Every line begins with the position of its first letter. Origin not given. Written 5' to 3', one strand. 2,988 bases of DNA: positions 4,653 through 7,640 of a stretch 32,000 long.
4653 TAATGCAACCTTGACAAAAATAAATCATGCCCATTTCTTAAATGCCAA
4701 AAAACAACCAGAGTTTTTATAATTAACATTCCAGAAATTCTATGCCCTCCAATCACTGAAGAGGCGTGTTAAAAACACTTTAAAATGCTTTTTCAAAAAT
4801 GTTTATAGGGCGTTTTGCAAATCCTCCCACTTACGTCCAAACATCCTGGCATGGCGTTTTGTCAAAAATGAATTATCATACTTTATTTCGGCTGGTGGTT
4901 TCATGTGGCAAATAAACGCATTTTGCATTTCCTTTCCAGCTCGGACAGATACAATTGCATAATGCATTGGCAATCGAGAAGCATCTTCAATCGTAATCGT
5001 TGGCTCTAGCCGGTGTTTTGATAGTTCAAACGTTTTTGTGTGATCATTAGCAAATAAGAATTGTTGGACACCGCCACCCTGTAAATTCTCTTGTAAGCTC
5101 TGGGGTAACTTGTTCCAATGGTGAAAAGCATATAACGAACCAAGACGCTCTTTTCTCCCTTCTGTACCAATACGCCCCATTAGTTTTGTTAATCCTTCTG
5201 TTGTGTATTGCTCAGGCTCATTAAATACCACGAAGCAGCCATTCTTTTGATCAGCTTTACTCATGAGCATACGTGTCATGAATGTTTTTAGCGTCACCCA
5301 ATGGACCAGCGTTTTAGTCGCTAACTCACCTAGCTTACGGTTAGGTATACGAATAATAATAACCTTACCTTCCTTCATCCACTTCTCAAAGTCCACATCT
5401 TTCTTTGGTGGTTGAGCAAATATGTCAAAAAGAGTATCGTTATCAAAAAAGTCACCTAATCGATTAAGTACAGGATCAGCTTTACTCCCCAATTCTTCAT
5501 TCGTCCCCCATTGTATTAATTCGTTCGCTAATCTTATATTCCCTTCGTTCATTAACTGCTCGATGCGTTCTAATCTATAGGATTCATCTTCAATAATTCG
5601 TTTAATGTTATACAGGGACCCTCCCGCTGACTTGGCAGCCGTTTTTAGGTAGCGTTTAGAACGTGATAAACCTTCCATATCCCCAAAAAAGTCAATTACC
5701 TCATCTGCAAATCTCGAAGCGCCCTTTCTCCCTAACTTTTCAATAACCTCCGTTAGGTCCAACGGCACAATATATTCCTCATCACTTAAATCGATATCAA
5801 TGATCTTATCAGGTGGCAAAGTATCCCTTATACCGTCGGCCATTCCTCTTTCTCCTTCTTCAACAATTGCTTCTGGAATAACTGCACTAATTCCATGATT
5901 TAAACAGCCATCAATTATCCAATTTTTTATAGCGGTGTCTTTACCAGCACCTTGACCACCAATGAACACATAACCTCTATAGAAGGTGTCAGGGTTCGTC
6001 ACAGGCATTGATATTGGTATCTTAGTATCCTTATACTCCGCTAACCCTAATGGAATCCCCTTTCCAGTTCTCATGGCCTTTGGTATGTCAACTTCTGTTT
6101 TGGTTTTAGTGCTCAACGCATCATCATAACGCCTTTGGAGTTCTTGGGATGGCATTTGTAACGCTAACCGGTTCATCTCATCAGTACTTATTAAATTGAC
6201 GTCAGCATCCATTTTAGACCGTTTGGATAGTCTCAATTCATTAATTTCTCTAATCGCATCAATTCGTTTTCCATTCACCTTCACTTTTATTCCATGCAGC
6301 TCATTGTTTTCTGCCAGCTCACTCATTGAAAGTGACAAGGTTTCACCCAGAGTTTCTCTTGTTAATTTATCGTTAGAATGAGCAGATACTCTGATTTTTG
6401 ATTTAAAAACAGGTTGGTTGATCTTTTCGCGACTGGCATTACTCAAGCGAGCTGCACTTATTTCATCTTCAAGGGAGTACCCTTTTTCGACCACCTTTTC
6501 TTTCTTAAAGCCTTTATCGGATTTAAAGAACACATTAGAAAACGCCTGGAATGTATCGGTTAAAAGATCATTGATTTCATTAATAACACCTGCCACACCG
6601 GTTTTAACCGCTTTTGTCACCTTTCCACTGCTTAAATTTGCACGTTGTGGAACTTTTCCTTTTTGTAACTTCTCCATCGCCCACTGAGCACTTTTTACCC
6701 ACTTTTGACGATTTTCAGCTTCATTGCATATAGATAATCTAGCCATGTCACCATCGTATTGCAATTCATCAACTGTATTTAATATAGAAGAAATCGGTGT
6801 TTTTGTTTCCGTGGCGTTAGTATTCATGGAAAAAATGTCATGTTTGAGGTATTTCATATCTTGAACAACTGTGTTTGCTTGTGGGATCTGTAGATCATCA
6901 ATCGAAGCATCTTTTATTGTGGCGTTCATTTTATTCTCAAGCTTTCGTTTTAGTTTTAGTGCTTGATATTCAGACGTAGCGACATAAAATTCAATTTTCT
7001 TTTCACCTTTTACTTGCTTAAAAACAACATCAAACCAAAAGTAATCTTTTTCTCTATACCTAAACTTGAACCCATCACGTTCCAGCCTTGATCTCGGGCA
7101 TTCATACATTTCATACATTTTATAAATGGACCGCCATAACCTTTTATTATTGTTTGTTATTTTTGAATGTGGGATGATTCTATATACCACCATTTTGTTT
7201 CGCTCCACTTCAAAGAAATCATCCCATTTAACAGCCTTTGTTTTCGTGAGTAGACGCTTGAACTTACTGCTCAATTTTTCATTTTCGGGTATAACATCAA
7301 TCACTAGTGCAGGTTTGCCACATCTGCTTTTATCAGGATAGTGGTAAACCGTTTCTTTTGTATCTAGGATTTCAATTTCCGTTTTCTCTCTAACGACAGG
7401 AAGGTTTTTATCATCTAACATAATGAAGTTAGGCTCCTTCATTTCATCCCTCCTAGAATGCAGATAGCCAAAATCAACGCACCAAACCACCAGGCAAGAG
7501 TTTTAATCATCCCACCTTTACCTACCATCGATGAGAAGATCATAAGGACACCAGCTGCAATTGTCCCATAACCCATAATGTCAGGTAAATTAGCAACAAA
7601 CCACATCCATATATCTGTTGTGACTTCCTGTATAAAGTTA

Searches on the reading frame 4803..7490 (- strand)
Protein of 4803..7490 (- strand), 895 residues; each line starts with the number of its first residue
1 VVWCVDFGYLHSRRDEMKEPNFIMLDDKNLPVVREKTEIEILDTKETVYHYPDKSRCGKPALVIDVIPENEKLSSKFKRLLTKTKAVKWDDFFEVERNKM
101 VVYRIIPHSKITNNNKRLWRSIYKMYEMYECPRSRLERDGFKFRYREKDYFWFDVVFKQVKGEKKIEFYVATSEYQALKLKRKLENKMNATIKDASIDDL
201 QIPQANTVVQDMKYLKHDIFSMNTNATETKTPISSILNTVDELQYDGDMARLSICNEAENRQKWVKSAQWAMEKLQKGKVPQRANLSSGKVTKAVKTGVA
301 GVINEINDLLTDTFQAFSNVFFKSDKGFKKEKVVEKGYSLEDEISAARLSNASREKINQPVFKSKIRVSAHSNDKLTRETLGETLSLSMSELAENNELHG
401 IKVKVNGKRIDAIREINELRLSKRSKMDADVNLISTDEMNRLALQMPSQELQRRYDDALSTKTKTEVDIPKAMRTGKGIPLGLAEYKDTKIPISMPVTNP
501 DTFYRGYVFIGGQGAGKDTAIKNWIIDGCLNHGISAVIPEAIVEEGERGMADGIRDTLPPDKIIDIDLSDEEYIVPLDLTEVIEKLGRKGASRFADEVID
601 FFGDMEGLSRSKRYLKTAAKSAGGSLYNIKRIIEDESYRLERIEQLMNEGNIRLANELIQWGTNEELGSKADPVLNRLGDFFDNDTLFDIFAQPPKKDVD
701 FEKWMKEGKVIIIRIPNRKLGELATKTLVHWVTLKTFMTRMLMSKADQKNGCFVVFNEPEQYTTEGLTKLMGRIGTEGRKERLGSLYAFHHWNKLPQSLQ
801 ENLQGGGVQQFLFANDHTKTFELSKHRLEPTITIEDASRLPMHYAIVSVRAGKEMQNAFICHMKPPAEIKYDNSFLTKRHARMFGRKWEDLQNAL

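Call 3: search_protein_families(library=pfam, proteins=[window:4803-7490:-], max_evalue=0.01)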
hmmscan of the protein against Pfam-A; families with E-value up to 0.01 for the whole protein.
window:4803-7490:- (895 aa): 0 families

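Call 16: search_protein_families(library=phrogs, proteins=[window:4803-7490:-], max_evalue=0.001)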
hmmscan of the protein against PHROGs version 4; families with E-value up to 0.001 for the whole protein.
window:4803-7490:- (895 aa): 1 family
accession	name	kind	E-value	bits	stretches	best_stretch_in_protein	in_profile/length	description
phrog_5156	-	unknown function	2.5e-279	929.9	1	83-894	11-803/824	-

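Call 59: search_protein_families(library=ncbifam, proteins=[window:4803-7490:-], max_evalue=0.01)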
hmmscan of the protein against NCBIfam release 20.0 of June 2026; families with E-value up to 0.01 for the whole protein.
window:4803-7490:- (895 aa): 0 families

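Call 78: search_dna_similar(query=window:4803-7490:-, collection=phages, mode=protein, max_rows=12)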
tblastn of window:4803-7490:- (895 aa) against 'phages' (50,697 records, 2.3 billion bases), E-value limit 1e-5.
Records with a match: 109; places in all: 109; records where one place covers at least 80% of the query: 72.
Best place of each record, by identity: 60-80% 17; <60% 92.
By first word of the organism name: Bacillus 95; Geobacillus 5; Lysinibacillus 2; Deep-sea 2; Alicyclobacillus 1; Brevibacillus 1; Microcystis 1; Terrisporobacter 1; Clostridium 1.
By host as written in the record: Bacillus subtilis 20; Bacillus cereus 14; - 9; Bacillus subtilis BEST7003 7; Bacillus thuringiensis 6; Bacillus sp. S4 4; Bacillus cereus BGSC 6E1 4; Bacillus anthracis ST-1 4; and 24 more.
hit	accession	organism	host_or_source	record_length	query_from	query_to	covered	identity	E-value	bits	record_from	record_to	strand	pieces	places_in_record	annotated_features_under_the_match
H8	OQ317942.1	Bacillus phage 0105phi7-2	Bacillus thuringiensis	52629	25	892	97%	68.2%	0e+0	1259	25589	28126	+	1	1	DNA helicase or translocase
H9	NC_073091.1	Bacillus phage 0105phi7-2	Bacillus thuringiensis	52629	25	892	97%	68.2%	0e+0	1259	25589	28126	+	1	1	DNA helicase or translocase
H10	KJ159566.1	Geobacillus phage GBK2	Geobacillus kaustophilus ATCC 8005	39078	49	895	95%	67.7%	0e+0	1198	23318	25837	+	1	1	hypothetical protein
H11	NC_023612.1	Geobacillus phage GBK2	Geobacillus kaustophilus ATCC 8005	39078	49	895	95%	67.7%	0e+0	1198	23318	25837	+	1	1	hypothetical protein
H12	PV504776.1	Bacillus phage 268TH003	Bacillus subtilis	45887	60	895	93%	63.4%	0e+0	1129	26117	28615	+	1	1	ATPase domain protein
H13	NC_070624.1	Bacillus phage 000TH010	Bacillus subtilis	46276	60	895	93%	63.3%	0e+0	1127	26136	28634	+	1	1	47: ATPase domain protein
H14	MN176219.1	Bacillus phage 000TH010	Bacillus subtilis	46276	60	895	93%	63.3%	0e+0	1127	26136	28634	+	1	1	47: ATPase domain protein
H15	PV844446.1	Bacillus phage 279BB001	Bacillus subtilis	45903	60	895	93%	63.3%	0e+0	1126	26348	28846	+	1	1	ATPase domain protein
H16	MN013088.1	Bacillus phage vB_BspS_SplendidRed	Bacillus sp.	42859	89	895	90%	65.1%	0e+0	1083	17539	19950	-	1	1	putative ATP-binding protein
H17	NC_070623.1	Bacillus phage vB_BspS_SplendidRed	Bacillus sp.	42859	89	895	90%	65.1%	0e+0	1083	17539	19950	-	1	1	putative ATP-binding protein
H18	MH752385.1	Bacillus phage Ray17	Bacillus amyloliquefaciens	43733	89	895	90%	65.0%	0e+0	1084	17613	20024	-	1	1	hypothetical protein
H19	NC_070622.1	Bacillus phage Ray17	Bacillus amyloliquefaciens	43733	89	895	90%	65.0%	0e+0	1084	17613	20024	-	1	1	hypothetical protein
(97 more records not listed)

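Call 79: get_annotated_region(hit=H8, flank=7000)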
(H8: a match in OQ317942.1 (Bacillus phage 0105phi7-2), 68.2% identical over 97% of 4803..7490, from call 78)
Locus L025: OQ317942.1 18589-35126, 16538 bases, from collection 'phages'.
description: Bacillus phage 0105phi7-2, complete genome.
organism: Bacillus phage 0105phi7-2 (NCBI taxid 3025408)
taxonomy: Viruses; Duplodnaviria; Heunggongvirae; Uroviricota; Caudoviricetes
host: Bacillus thuringiensis; source: -; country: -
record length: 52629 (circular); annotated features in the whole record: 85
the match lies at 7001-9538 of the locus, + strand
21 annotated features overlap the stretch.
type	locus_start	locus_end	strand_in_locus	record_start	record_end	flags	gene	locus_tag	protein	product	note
CDS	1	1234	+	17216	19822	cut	-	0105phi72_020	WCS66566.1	tail side appendage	HHpred match of N terminal domain of pdb:5EPV_B which is a hinged fiber coming off of the baseplate of Staphylococcal ...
CDS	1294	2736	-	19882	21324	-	-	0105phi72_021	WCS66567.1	O-antigen ligase-related protein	HHpred match to 7TPG_B and other O-antigen ligase families; Clearly matches the extensive transmembrane helix structure ...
CDS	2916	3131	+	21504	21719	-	-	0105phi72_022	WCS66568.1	hypothetical protein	Less than 1% of instances are near phage tail proteins; member of 70 residue family found in B. cereus chromosomes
CDS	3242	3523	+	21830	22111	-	-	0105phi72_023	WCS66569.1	hypothetical protein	HHpred matches to COG3105, a putative membrane-anchored protein and 4ZXQ, the P22 tail needle suggesting a membrane ...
CDS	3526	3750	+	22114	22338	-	-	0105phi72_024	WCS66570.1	holin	HHpred match to PF04531.16, phage_holin_1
CDS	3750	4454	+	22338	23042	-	-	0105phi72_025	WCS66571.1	endolysin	HHpred match to PRK11789 N-acetyl-anhydromuranmyl-L-alanine amidase, and other peptidoglycanolytic models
CDS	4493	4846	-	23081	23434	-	-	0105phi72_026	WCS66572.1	YolD-like protein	HHpred match to PF08863, YolD, said by Pfam to be functionally equivalent to the UmuD subunit of polymerase V from ...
CDS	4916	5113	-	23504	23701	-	-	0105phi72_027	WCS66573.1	hypothetical protein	member of 65 residue protein family found in B. cereus group chromosomes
CDS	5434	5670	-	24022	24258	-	-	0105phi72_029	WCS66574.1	lambda cI-like DNA binding protein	HHpred match to SUPFAM0051249 a.35.1 lambda repressor-like DNA-binding domains; and related DNA binding domains; The ...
CDS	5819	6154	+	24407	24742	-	-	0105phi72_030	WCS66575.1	hypothetical protein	member of 111 residue family in Bacillus chromosomes and phages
CDS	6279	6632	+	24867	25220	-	-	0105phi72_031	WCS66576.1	hypothetical protein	member of 117 residue family in Bacillus chromosomes and phages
CDS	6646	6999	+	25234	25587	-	-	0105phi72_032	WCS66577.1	hypothetical protein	member of 117 residue family in Bacillus chromosomes and phages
CDS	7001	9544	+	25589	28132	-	-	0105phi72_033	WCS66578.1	DNA helicase or translocase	C-terminal domain (310-847) is an HHpred match to the C-terminal domain of pdb:7O43 TrwK subunit of the the type IV ...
CDS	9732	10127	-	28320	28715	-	-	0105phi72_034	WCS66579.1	RepA-linked protein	Most homologs are adjacent to a RepA/ParA gene; many are in a prophage context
CDS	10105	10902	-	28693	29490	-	-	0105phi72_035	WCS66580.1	plasmid-partitioning ATPase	HHpred match to PRK13869 RepA, and related models of plasmid-partitioning ATPases; RepA plasmid-partitioning ATPase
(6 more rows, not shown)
